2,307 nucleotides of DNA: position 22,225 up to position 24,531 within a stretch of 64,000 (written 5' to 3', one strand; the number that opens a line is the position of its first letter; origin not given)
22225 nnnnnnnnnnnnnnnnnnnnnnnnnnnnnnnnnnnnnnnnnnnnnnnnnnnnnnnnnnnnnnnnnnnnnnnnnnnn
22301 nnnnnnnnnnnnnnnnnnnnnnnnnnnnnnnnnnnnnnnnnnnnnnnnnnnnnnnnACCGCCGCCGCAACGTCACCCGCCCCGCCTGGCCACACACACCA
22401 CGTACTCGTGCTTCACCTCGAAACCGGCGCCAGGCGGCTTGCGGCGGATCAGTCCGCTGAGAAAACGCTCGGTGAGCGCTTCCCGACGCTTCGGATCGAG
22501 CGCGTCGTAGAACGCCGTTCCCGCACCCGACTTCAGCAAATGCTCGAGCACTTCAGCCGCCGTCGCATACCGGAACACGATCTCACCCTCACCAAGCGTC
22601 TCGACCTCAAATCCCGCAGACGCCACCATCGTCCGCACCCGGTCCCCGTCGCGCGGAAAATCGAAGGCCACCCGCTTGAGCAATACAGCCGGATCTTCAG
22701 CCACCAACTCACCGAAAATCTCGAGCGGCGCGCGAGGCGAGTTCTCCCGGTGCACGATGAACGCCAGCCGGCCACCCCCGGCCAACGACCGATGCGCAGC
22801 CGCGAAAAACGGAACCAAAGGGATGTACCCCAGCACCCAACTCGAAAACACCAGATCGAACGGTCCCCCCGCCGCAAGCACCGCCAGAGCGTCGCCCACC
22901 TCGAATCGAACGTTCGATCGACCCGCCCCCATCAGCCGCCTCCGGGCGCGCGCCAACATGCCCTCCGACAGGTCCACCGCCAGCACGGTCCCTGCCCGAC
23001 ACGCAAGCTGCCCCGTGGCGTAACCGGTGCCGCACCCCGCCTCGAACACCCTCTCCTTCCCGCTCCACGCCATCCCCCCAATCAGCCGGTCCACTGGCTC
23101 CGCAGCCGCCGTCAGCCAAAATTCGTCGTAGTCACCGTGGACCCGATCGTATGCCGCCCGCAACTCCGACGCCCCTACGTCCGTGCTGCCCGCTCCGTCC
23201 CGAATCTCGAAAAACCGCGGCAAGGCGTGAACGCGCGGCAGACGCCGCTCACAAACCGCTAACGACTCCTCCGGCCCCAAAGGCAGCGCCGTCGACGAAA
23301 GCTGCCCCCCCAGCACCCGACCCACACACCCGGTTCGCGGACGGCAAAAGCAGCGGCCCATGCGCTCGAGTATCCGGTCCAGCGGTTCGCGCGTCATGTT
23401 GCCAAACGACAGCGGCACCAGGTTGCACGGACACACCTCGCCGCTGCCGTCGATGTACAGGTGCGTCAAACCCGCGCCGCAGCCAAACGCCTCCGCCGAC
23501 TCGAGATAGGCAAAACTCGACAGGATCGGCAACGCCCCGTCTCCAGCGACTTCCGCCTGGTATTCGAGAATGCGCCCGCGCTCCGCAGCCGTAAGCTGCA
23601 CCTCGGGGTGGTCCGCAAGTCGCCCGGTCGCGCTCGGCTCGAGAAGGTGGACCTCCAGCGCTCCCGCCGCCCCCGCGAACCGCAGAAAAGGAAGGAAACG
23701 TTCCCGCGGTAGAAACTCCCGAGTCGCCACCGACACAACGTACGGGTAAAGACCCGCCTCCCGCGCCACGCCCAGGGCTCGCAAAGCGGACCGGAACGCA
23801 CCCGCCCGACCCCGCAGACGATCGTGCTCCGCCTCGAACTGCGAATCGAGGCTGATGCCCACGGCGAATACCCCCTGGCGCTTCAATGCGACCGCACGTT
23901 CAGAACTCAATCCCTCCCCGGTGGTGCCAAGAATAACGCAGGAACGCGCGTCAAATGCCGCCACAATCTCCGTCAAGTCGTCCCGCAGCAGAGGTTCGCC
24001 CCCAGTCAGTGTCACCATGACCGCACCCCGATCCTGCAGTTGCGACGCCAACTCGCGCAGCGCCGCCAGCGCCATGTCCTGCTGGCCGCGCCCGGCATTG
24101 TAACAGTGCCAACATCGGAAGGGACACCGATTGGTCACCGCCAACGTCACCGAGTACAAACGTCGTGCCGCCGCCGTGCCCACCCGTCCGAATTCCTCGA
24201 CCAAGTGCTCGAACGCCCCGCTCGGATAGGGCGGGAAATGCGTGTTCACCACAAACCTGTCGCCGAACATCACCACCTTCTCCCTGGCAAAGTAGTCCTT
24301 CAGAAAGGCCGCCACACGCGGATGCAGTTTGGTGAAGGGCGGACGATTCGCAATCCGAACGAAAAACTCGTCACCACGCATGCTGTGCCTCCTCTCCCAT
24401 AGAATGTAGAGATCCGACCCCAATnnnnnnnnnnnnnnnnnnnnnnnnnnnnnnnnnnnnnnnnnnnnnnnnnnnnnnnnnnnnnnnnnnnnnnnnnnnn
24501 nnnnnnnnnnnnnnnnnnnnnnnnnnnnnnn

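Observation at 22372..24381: Radical SAM/SPASM-like enzyme fused to a class I methyltransferase, co-oriented behind aceE and a sialidase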

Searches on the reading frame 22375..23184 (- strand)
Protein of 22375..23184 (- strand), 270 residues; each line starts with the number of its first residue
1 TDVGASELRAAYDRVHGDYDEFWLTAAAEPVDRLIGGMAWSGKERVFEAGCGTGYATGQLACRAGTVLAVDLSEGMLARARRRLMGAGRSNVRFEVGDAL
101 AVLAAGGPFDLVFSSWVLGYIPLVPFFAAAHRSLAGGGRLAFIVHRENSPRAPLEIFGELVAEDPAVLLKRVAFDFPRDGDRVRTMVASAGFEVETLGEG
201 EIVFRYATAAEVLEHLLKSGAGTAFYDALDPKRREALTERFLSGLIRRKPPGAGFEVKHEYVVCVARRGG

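Call 49: search_protein_families(library=ncbifam, proteins=[window:22375-23184:-], max_evalue=0.001)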
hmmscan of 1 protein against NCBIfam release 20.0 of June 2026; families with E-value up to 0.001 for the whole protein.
window:22375-23184:- (270 aa): 30 families (the best 25 are shown)
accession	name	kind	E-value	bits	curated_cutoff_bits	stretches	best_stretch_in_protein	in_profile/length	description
TIGR02072.1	BioC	equivalog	6.7e-15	55.5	184.95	1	43-228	35-207/244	malonyl-ACP O-methyltransferase BioC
NF043040.1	corrin_prot_MT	hypoth_equivalog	1.5e-13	50.7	180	1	42-195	41-199/216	corrinoid protein-associated methyltransferase CpaM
TIGR02021.1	BchM-ChlM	equivalog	6.4e-13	48.6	158.9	1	44-122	56-132/218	magnesium protoporphyrin IX methyltransferase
NF001453.0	PRK00312.1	equivalog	7.5e-11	42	188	1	35-122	73-160/217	protein-L-isoaspartate(D-aspartate) O-methyltransferase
NF047649.1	MTase_UXPK_star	exception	7.3e-10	38.3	460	1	44-141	79-180/283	methyltransferase/UXPK-star double selenoprotein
NF045667.1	MTase_DVU1556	equivalog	5.3e-09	35.8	155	1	32-216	12-184/213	DVU_1556 family methyltransferase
NF007610.0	PRK10258.1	equivalog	5.6e-09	35.7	342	1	8-143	9-139/251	malonyl-ACP O-methyltransferase BioC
TIGR00080.1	pimt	equivalog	4.6e-08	33.1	159.05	1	43-146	78-179/216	protein-L-isoaspartate O-methyltransferase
NF041537.1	ArsM_AhpD_UU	exception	4.7e-08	32.2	510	1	43-141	77-179/345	arsenite methyltransferase/AhpD domain selenoprotein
TIGR04188.1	methyltr_grsp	subfamily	1.2e-07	31.4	380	1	41-122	106-188/363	ATP-grasp peptide maturase system methyltransferase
TIGR04364.1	methyltran_FxLD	equivalog_domain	1.3e-07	31.1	320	1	44-122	84-164/394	methyltransferase, FxLD system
NF008823.0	PRK11873.1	subfamily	4.5e-07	29.6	263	1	44-150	79-191/272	arsenite methyltransferase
NF041536.1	ArsM_DUF2284_UU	exception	4.6e-07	28.5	575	1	43-141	77-179/459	arsenite methyltransferase/DUF2284 domain selenoprotein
NF041820.1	daptide_MTase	equivalog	7e-07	29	175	1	41-150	35-150/243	daptide-type RiPP biosynthesis methyltransferase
NF001241.0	PRK00216.1-2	equivalog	2.5e-06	27.3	327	1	41-119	50-123/231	demethylmenaquinone methyltransferase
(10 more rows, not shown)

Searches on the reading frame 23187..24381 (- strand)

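Call 27: find_homologous_proteins(query=A3, max_evalue=1e-20)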
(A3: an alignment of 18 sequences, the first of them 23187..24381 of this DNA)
Query A3 (18 sequences) (398 aa, profile of the alignment): 1171 proteins with E <= 1e-20 among 8000 candidates; the best 120 are listed.
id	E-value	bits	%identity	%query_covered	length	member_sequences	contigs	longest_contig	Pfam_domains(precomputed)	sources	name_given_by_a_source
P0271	1.8e-149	516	39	93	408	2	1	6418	PF13186.12,PF04055.28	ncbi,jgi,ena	ncbi:MAG: radical SAM protein [Kiritimatiellia bacterium]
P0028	2.0e-148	513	72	99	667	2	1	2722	PF13847.13,PF13489.13,PF02353.27,PF05175.21,PF13186.12,PF13649.13,PF04055.28,PF01135.26,PF01209.25,PF08241.19,PF08242.19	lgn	-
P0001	1.5e-147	510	99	100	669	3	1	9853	PF13847.13,PF13489.13,PF13186.12,PF13649.13,PF04055.28,PF01135.26,PF01209.25,PF08241.19,PF08242.19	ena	-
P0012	4.1e-147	508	75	100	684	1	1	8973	PF13847.13,PF13489.13,PF05175.21,PF13649.13,PF04055.28,PF01135.26,PF01209.25,PF08241.19,PF08242.19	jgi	jgi:MoaA/NifB/PqqE/SkfB family radical SAM enzyme/protein-L-isoaspartate O-methyltransferase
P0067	4.9e-147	508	67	99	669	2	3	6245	PF13489.13,PF05724.18,PF08241.19,PF13847.13,PF05175.21,PF13186.12,PF13649.13,PF04055.28,PF02390.24,PF01135.26,PF01209.25,PF08242.19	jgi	-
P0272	1.2e-146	507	65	100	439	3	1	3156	PF13186.12,PF04055.28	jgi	-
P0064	1.2e-146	507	67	100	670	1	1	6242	PF13847.13,PF13489.13,PF05175.21,PF13186.12,PF13649.13,PF04055.28,PF01135.26,PF08241.19,PF08242.19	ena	-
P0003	2.7e-146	506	79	99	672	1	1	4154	PF13847.13,PF13489.13,PF05175.21,PF13649.13,PF04055.28,PF08241.19,PF08242.19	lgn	-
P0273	3.1e-146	506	66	100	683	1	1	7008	PF13847.13,PF13489.13,PF05175.21,PF13186.12,PF13649.13,PF04055.28,PF01135.26,PF01209.25,PF08241.19,PF08242.19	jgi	jgi:MoaA/NifB/PqqE/SkfB family radical SAM enzyme/protein-L-isoaspartate O-methyltransferase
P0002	6.9e-146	504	80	99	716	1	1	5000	PF13847.13,PF13489.13,PF05175.21,PF13649.13,PF04055.28,PF01135.26,PF01209.25,PF08241.19,PF08242.19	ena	-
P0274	1.0e-145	504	63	99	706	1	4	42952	PF13847.13,PF05175.21,PF13649.13,PF04055.28,PF01135.26,PF01209.25,PF08241.19,PF08242.19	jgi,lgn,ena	-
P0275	1.1e-145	504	42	83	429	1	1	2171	PF13186.12,PF04055.28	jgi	jgi:MoaA/NifB/PqqE/SkfB family radical SAM enzyme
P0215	2.0e-145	503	29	97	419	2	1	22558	PF13186.12,PF04055.28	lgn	-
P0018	3.0e-145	502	75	99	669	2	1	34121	PF13847.13,PF13489.13,PF05175.21,PF13186.12,PF13649.13,PF04055.28,PF01135.26,PF01209.25,PF08241.19,PF08242.19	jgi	jgi:MoaA/NifB/PqqE/SkfB family radical SAM enzyme/protein-L-isoaspartate O-methyltransferase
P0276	3.0e-145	502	61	100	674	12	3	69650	PF13847.13,PF13489.13,PF05175.21,PF13186.12,PF13649.13,PF04055.28,PF01135.26,PF01209.25,PF08241.19,PF08242.19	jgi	jgi:MoaA/NifB/PqqE/SkfB family radical SAM enzyme/SAM-dependent methyltransferase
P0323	9.0e-143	494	73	99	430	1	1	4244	PF13186.12,PF04055.28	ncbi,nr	ncbi:MAG: radical SAM protein [Verrucomicrobia bacterium]|nr:radical SAM protein [Verrucomicrobiota 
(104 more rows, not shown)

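Call 30: find_encoding_contigs(protein=P0271, flank=8000, max_places=1)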
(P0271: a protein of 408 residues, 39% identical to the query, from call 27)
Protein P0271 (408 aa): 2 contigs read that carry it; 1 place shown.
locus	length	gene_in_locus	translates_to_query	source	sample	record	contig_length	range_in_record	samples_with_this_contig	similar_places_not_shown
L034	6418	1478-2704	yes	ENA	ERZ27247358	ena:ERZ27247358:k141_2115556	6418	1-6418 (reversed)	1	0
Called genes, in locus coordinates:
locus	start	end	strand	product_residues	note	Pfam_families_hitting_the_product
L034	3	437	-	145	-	?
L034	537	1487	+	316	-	PF01209:Ubie_methyltran, PF01135:PCMT, PF13489:Methyltransf_23, PF13847:Methyltransf_31, PF08241:Methyltransf_11, PF08242:Methyltransf_12, PF13649:Methyltransf_25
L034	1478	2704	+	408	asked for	PF04055:Radical_SAM, PF13186:SPASM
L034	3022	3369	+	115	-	-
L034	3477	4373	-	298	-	PF12760:Zn_ribbon_IS1595, PF12762:DDE_Tnp_IS1595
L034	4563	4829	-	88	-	PF01022:HTH_5 (weak), PF01047:MarR (weak), PF13412:HTH_24 (weak), PF25212:HVO_A0114 (weak)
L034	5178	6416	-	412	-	?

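Call 31: find_encoding_contigs(protein=P0323, flank=5000, max_places=1)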
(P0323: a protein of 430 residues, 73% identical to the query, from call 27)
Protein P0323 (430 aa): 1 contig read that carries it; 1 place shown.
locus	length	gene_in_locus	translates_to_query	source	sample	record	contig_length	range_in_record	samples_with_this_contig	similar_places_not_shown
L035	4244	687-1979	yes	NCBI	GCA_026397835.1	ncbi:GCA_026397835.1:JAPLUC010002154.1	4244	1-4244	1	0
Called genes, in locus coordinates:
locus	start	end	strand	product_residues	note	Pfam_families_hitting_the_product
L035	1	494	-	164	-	PF00111:Fer2 (weak), PF01799:Fer2_2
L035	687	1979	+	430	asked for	PF04055:Radical_SAM, PF13186:SPASM (faint)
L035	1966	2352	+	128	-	-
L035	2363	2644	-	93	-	PF00276:Ribosomal_L23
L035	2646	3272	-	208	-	PF00573:Ribosomal_L4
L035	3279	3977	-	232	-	PF00297:Ribosomal_L3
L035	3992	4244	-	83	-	PF00338:Ribosomal_S10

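Call 56: search_solved_structures(query=A3, max_evalue=0.00001, show_alignments=1)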
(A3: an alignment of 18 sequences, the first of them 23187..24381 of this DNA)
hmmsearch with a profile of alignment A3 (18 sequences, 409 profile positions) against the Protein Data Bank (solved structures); distinct sequences matched with E-value up to 0.00001: 25.
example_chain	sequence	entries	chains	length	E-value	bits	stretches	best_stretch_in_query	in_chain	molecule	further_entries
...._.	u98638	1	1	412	1.2e-32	116.5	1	81-346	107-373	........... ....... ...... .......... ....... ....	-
6c8v_A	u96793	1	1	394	6.1e-26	94.5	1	88-348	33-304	Coenzyme PQQ synthesis protein E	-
7vob_C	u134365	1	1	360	6.6e-24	87.8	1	89-250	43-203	Cytosylglucuronate decarboxylase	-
7voc_C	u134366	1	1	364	6.7e-24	87.8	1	89-250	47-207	Cytosylglucuronate decarboxylase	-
1tv7_A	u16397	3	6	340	9.8e-23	83.9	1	85-284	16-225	Molybdenum cofactor biosynthesis protein A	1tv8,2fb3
2fb2_A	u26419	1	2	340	1e-22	83.9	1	85-284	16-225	Molybdenum cofactor biosynthesis protein A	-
7tol_A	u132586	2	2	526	2.7e-17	66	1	77-245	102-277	glycerol dibiphytanyl glycerol tetraether - macrocyclic archaeol synthase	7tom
8wm2_A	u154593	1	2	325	4.2e-16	62.1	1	77-188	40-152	Fe-S radical SAM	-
5vsl_A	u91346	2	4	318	1.3e-12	50.6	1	76-287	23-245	Radical S-adenosyl methionine domain-containing protein 2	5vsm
6q2p_A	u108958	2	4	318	2.9e-12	49.4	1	76-287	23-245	Radical S-adenosyl methionine domain-containing protein 2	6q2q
4m7t_A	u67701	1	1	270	1.4e-11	47.2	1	81-184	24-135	BtrN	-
4m7s_A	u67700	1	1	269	2.2e-11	46.5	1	83-184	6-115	BtrN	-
5v1q_A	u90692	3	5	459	2.2e-10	43.3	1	91-326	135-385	Radical SAM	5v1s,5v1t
5wgg_A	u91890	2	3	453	5e-09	38.8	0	74-197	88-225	Radical SAM domain protein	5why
9dfu_A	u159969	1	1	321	1.1e-08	37.7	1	78-237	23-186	Radical SAM core domain-containing protein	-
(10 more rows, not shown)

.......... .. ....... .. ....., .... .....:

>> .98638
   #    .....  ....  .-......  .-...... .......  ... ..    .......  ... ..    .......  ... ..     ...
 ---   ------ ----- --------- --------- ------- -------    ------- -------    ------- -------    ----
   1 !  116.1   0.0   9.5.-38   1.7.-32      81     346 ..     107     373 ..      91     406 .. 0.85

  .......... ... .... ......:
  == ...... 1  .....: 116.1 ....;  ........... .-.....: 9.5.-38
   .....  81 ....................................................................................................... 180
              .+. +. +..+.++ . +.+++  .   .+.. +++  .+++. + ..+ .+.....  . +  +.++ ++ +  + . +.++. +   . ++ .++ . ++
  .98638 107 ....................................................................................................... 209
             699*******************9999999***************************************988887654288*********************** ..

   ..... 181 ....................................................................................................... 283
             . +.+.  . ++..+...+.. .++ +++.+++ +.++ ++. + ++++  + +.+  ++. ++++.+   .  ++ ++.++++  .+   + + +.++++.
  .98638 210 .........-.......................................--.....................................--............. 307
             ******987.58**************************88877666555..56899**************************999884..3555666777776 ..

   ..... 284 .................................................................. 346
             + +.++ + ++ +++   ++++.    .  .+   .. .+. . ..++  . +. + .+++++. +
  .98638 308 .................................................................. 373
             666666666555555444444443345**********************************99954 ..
